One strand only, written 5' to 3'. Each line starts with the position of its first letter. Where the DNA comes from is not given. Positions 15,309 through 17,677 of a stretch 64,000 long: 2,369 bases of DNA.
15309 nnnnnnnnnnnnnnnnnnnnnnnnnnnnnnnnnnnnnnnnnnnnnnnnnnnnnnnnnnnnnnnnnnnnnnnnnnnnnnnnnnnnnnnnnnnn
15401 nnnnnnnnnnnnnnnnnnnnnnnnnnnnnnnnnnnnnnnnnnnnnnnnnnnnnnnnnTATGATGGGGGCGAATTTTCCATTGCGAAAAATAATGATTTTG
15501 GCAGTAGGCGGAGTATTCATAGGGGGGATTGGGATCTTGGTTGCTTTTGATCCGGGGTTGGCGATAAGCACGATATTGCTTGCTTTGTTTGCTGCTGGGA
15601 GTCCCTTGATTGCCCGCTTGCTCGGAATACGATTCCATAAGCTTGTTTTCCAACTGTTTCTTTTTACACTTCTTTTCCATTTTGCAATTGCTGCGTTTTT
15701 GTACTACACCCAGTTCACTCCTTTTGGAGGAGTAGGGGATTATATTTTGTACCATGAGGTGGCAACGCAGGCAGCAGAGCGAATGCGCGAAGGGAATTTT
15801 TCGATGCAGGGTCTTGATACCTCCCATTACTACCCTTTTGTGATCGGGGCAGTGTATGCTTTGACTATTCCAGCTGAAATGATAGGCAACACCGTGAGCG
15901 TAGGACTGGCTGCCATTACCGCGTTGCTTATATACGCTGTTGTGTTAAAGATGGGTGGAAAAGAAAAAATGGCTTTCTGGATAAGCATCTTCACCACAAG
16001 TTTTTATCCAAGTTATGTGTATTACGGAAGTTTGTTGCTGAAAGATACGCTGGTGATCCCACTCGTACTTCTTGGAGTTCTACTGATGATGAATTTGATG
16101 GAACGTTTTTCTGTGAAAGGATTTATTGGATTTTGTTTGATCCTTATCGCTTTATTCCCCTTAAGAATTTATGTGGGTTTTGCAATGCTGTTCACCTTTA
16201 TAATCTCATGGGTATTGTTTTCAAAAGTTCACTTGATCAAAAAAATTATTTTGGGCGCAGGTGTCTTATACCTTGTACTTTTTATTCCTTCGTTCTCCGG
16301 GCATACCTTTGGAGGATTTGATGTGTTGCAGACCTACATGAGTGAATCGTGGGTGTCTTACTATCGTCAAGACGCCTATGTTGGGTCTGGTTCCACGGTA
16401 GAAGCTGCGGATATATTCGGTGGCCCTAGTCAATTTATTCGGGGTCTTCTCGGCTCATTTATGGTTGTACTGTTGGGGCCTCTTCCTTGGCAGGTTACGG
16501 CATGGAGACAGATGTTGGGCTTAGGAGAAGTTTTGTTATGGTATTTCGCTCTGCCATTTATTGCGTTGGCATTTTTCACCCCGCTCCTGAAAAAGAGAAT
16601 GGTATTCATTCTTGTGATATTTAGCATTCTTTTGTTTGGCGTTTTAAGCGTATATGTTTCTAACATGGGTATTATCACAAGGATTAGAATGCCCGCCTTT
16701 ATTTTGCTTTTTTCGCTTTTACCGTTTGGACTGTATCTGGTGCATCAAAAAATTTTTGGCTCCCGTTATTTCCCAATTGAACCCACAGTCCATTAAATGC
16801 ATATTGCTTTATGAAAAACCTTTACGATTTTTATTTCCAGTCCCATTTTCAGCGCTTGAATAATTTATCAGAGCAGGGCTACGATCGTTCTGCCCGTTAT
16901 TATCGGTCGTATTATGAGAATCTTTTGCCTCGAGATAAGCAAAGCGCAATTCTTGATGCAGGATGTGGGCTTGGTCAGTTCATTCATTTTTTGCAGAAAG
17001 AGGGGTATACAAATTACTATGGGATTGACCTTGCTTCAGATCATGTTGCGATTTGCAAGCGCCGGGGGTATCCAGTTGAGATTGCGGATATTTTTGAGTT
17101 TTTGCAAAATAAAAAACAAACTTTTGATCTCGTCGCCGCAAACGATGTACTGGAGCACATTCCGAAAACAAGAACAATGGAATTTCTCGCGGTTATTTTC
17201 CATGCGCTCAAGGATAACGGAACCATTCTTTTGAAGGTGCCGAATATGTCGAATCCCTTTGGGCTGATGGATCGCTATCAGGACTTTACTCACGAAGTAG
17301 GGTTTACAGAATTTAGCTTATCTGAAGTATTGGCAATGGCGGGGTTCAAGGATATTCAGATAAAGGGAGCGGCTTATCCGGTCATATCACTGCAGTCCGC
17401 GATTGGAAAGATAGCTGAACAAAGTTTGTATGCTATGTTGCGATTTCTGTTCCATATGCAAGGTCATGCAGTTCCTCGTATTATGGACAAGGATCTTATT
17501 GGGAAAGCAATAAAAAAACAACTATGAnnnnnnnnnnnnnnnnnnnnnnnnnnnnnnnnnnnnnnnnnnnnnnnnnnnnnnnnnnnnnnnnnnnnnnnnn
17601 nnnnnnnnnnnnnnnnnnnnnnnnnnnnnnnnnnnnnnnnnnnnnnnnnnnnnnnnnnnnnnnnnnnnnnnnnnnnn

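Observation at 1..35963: A 29-kb co-directional glycan locus sits directly upstream of a giant Ig-domain surface protein, an S-layer-glycosylation-like arrangement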

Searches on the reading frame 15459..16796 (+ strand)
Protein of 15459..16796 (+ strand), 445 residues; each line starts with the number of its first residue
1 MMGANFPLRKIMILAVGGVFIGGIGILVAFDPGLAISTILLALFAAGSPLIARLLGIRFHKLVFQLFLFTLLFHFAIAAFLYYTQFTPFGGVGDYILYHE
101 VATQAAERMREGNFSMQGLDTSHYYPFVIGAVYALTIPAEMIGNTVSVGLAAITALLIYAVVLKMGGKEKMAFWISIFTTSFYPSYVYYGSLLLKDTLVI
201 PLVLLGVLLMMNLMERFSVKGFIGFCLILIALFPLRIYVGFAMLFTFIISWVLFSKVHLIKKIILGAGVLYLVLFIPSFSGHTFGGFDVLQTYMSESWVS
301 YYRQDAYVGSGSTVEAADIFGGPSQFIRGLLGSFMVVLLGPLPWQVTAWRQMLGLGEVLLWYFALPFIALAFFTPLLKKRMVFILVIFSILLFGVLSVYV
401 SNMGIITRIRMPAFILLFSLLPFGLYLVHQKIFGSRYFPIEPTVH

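Call 4: search_protein_families(library=pfam, proteins=[window:15459-16796:+])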
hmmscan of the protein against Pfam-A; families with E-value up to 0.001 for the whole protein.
window:15459-16796:+ (445 aa): 0 families

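Call 7: search_protein_families(library=ncbifam, proteins=[window:15459-16796:+], max_evalue=0.01)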
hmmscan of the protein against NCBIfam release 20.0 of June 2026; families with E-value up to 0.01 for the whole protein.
window:15459-16796:+ (445 aa): 0 families

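Call 14: search_protein_families(library=pfam, proteins=[window:15459-16796:+], max_evalue=10)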
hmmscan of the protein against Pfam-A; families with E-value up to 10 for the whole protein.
window:15459-16796:+ (445 aa): 0 families

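Call 24: find_homologous_proteins(query=window:15459-16796:+, max_evalue=0.001)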
Query window:15459-16796:+ (445 aa): 38 proteins with E <= 0.001 among 8000 candidates.
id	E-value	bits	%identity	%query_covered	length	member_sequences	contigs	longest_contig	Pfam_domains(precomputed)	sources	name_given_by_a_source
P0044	4.5e-280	947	100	100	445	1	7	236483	-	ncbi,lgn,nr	ncbi:MAG: hypothetical protein HYW95_03250 [Candidatus Wildermuthbacteria bacterium]|nr:hypothetical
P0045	2.5e-87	312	40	91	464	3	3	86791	PF13231.13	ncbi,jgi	-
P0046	3.8e-77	278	41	65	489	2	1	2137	-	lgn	-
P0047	6.0e-74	268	36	95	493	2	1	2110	PF13231.13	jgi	-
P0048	1.6e-73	267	34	92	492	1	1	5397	-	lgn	-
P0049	2.2e-72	263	40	89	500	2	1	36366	PF13231.13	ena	-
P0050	8.4e-72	261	37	81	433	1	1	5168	-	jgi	-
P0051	7.2e-69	251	37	91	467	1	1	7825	-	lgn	-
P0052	2.1e-68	250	36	77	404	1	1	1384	PF02095.22,PF13231.13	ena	-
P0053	2.7e-68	249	37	93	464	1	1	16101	PF13231.13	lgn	-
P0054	7.4e-68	248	35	84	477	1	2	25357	PF02095.22,PF13231.13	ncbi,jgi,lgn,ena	-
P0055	1.3e-67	247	35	95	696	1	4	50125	PF13186.12,PF04055.28,PF13231.13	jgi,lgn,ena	-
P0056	1.5e-66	244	37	90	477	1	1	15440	-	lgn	-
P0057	2.0e-66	243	37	82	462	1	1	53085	-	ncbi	-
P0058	5.2e-66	242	37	86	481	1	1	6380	-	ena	-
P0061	1.2e-65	241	37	93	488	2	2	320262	-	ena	-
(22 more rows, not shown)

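Call 29: search_protein_families(library=pfam, alignment_id=A1, max_evalue=0.01)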
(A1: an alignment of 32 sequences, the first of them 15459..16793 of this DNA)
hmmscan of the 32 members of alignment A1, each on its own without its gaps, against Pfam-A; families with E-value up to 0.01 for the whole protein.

A. member 1, window:15459-16793:+ (445 aa): 0 families

B. families by the number of members that match (of 32 scanned): 4 families
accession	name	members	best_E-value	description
PF13231.12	PMT_2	18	6.8e-08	Dolichyl-phosphate-mannose-protein mannosyltransferase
PF02366.24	PMT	10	4.2e-05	Dolichyl-phosphate-mannose-protein mannosyltransferase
PF02095.21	Extensin_1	1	1.3e-05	Extensin-like protein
PF04932.20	Wzy_C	1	0.0036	O-Antigen ligase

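Call 30: search_solved_structures(query=A1, max_evalue=1)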
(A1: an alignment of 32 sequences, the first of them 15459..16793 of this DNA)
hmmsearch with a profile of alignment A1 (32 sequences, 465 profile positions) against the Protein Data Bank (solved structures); distinct sequences matched with E-value up to 1: 0.

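Call 37: predict_structure(alignment_id=A1)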
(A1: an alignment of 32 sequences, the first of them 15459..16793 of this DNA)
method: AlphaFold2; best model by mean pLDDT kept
length: 445 residues; sequences in the alignment: 32
mean_pLDDT: 87.1   pTM: 0.89
mean pLDDT of the five models: 87.1, 85.9, 85.3, 85.1, 84.9
residues with pLDDT >= 90: 262; 70-90: 140; 50-70: 34; < 50: 9
segments of 3 or more residues with pLDDT < 50: 441-445
pLDDT, mean of each block of 10 residues (from residue 1): 64 84 85 93 92 92 96 95 83 81 95 85 86 95 95 97 94 96 93 87 97 94 95 91 95 93 91 79 73 86 72 70 89 90 82 87 94 73 95 89 81 96 90 65 40
secondary structure, 60 per line:
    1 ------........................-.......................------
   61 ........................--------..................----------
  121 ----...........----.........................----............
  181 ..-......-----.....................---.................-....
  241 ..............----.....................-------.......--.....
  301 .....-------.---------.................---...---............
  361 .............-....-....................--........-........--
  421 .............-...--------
elements in order: H7-30 H32-54 H61-84 H93-110 H125-135 H140-164 H169-182 H184-189 H195-215 H219-235 H237-254 H259-279 H287-293 H296-305 H323-339 H349-373 H375-378 H380-399 H403-409 H411-418 H421-433

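Call 41: fold_search(model_id=the predicted structure, library=pdb)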
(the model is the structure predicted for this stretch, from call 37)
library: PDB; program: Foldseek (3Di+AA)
matches with E <= 10: 189; with E <= 0.001: 0
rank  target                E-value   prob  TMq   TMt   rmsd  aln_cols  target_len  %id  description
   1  8b6l_I                2.9e-03  1.00  0.52  0.36  12.9       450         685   12  Subtomogram average of the human Sec61-TRAP-OSTA-translocon (released 2022-12-07)
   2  6gxc_A                4.1e-03  1.00  0.41  0.28  11.8       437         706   14  Bacterial oligosaccharyltransferase PglB in complex with an inhibitory peptide and a reactive lipid-linked oligosaccha (released 2018-11-14)
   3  5ogl_A                5.4e-03  1.00  0.36  0.25  16.2       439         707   15  Structure of bacterial oligosaccharyltransferase PglB in complex with an acceptor peptide and an lipid-linked oligosac (released 2017-10-25)
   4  5f15                  7.4e-03  1.00  0.40  0.34   7.9       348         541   13  Crystal Structure of ArnT from Cupriavidus metallidurans bound to Undecaprenyl phosphate (released 2016-02-17)
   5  3rce_A                1.2e-02  1.00  0.38  0.26  14.1       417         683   14  Bacterial oligosaccharyltransferase PglB (released 2011-06-15)
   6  7oci_F                1.5e-02  1.00  0.48  0.36  11.8       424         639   12  Cryo-EM structure of yeast Ost6p containing oligosaccharyltransferase complex (released 2022-02-16)
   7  8agb_A                1.5e-02  1.00  0.50  0.36  12.1       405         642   12  Structure of yeast oligosaccharylransferase complex with lipid-linked oligosaccharide bound (released 2022-12-07)
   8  8pn9_A                2.3e-02  1.00  0.48  0.34  12.2       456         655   12  Structure of human oligosaccharyltransferase OST-A complex bound to NGI-1 (released 2024-05-08)
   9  9dlh                  2.3e-02  1.00  0.41  0.32   9.6       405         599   12  donor substrate analog-bound AftB (released 2025-06-25)
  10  8age_A                2.4e-02  1.00  0.44  0.32  12.2       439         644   12  Structure of yeast oligosaccharylransferase complex with acceptor peptide bound (released 2022-12-07)
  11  6s7o_A                2.5e-02  1.00  0.49  0.36  11.9       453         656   14  Cryo-EM structure of human oligosaccharyltransferase complex OST-A (released 2019-12-18)
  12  6c26_A                3.3e-02  1.00  0.41  0.30  13.4       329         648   13  The Cryo-EM structure of a eukaryotic oligosaccharyl transferase complex (released 2018-01-31)
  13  6ftg_5                3.9e-02  1.00  0.47  0.34  15.8       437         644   13  Subtomogram average of OST-containing ribosome-translocon complexes from canine rough microsomal membranes (released 2018-03-21)
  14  9i5k_A                3.9e-02  1.00  0.44  0.40  12.3       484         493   14  Structure of the Chaetomium thermophilum Pmt4 homodimer (C2 symmetry) (released 2025-12-24)
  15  6ezn_F                4.3e-02  1.00  0.48  0.35  11.9       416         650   13  Cryo-EM structure of the yeast oligosaccharyltransferase (OST) complex (released 2018-01-17)
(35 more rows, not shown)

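Call 54: find_encoding_contigs(protein=P0045, flank=8000, max_places=1)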
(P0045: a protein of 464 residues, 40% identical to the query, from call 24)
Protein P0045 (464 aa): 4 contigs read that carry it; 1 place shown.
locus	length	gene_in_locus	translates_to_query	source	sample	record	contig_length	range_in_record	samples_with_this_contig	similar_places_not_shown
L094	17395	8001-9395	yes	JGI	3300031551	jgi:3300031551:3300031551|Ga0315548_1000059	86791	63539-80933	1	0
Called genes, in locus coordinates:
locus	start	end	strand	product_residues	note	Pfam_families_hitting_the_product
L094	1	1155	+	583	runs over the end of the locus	PF02776:TPP_enzyme_N, PF00205:TPP_enzyme_M, PF02775:TPP_enzyme_C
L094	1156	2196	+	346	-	PF01073:3Beta_HSD, PF01370:Epimerase, PF02719:Polysacc_synt_2 (faint), PF16363:GDP_Man_Dehyd, PF07993:NAD_binding_4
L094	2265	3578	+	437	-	PF00266:Aminotran_5 (faint), PF01041:DegT_DnrJ_EryC1, PF01053:Cys_Met_Meta_PP (weak)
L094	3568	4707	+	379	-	PF00535:Glycos_transf_2, PF13641:Glyco_tranf_2_3 (weak)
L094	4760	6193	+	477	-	-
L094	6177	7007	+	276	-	PF02475:TRM5-TYW2_MTfase (weak), PF05050:Methyltransf_21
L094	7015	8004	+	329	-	PF13439:Glyco_transf_4 (weak), PF00534:Glycos_transf_1, PF13692:Glyco_trans_1_4 (weak), PF13524:Glyco_trans_1_2 (weak)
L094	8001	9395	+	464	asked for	PF13231:PMT_2 (weak)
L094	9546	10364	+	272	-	PF01061:ABC2_membrane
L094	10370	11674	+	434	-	PF00005:ABC_tran, PF13304:AAA_21 (faint), PF14524:Wzt_C (weak)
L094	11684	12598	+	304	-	PF01073:3Beta_HSD, PF01370:Epimerase, PF02719:Polysacc_synt_2, PF04321:RmlD_sub_bind, PF05368:NmrA (faint), PF07993:NAD_binding_4 (faint), PF13460:NAD_binding_10, PF16363:GDP_Man_Dehyd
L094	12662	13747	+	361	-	PF13439:Glyco_transf_4, PF20706:GT4-conflict (weak), PF00534:Glycos_transf_1, PF13692:Glyco_trans_1_4, PF13524:Glyco_trans_1_2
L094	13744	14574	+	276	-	PF13489:Methyltransf_23, PF13847:Methyltransf_31, PF08241:Methyltransf_11, PF08242:Methyltransf_12 (weak), PF13649:Methyltransf_25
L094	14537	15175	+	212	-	PF05175:MTS, PF05401:NodS, PF13489:Methyltransf_23, PF07021:MetW, PF13649:Methyltransf_25, PF13847:Methyltransf_31, PF08241:Methyltransf_11, PF08242:Methyltransf_12, +8 more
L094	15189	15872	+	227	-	PF13489:Methyltransf_23, PF08241:Methyltransf_11, PF08242:Methyltransf_12 (faint), PF13649:Methyltransf_25 (faint)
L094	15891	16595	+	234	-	-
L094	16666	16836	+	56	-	-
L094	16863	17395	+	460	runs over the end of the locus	-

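Call 55: find_encoding_contigs(protein=P0061, flank=8000, max_places=1)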
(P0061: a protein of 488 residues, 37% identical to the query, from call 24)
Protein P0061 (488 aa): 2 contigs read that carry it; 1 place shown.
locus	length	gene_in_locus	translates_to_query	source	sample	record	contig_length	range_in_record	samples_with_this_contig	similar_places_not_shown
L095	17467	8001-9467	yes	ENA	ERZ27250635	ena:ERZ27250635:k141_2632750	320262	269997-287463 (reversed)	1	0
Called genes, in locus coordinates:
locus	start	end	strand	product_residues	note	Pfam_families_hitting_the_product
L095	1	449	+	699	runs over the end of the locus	PF04464:Glyphos_transf, PF05159:Capsule_synth (weak)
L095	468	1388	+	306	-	-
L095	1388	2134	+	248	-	PF03848:TehB, PF13489:Methyltransf_23, PF00398:RrnaAD, PF02353:CMAS (weak), PF13847:Methyltransf_31, PF08241:Methyltransf_11, PF08242:Methyltransf_12, PF13649:Methyltransf_25, +2 more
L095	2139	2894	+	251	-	-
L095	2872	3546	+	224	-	PF13578:Methyltransf_24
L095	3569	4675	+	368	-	PF13439:Glyco_transf_4, PF13477:Glyco_trans_4_2, PF13579:Glyco_trans_4_4, PF20706:GT4-conflict, PF00534:Glycos_transf_1, PF13692:Glyco_trans_1_4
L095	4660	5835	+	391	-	PF13439:Glyco_transf_4, PF00534:Glycos_transf_1, PF13692:Glyco_trans_1_4, PF26337:Gtf3_C (weak)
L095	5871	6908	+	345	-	PF01073:3Beta_HSD, PF01370:Epimerase, PF02719:Polysacc_synt_2, PF04321:RmlD_sub_bind, PF07993:NAD_binding_4, PF16363:GDP_Man_Dehyd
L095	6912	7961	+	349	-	PF13692:Glyco_trans_1_4, PF00534:Glycos_transf_1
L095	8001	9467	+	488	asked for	-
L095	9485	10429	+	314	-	PF01073:3Beta_HSD, PF01370:Epimerase, PF02719:Polysacc_synt_2, PF04321:RmlD_sub_bind, PF05368:NmrA, PF07993:NAD_binding_4, PF13460:NAD_binding_10, PF16363:GDP_Man_Dehyd, +2 more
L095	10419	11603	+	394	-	PF13477:Glyco_trans_4_2, PF13439:Glyco_transf_4, PF13579:Glyco_trans_4_4, PF20706:GT4-conflict (weak), PF00534:Glycos_transf_1, PF13692:Glyco_trans_1_4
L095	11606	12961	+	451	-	PF13727:CoA_binding_3 (weak), PF02397:Bac_transf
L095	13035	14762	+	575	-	PF01471:PG_binding_1 (faint)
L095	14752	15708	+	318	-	PF01565:FAD_binding_4, PF02873:MurB_C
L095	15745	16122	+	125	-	PF02482:Ribosomal_S30AE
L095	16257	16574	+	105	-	-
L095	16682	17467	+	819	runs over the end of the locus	PF07517:SecA_DEAD, PF01043:SecA_PP_bind, PF21090:P-loop_SecA, PF07516:SecA_SW, PF02810:SEC-C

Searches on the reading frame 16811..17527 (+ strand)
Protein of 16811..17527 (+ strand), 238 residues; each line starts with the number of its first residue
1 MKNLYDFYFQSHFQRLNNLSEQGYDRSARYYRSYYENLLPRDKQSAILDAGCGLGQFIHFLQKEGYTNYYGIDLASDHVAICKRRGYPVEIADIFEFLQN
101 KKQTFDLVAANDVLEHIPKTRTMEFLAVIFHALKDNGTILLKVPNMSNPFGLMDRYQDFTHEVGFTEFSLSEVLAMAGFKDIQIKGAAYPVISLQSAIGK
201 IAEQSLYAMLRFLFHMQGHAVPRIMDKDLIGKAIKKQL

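Call 4: search_protein_families(library=pfam, proteins=[window:16811-17527:+])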
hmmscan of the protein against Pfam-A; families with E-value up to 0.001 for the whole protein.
window:16811-17527:+ (238 aa): 8 families
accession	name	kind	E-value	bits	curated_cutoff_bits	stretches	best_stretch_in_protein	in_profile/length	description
PF13489.12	Methyltransf_23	-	8.4e-17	61.8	27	1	29-183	7-163/164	Methyltransferase domain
PF13649.12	Methyltransf_25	-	8.9e-13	49.2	27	1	47-137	1-97/97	Methyltransferase domain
PF08242.18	Methyltransf_12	-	2.3e-12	47.9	30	1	48-139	1-98/98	Methyltransferase domain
PF13847.12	Methyltransf_31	-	6.4e-12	45.8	27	1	42-145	2-113/145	Methyltransferase domain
PF08241.18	Methyltransf_11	-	7.2e-12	46.2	21.2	1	48-140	1-94/95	Methyltransferase domain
PF07021.18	MetW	-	1.9e-07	31.4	21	1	44-118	14-89/193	Methionine biosynthesis protein MetW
PF02353.26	CMAS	-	1.1e-06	28.6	27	1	45-146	64-169/273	Mycolic acid cyclopropane synthetase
PF07757.19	AdoMet_MTase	-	0.00098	19.8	27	0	37-74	55-91/115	Predicted AdoMet-dependent methyltransferase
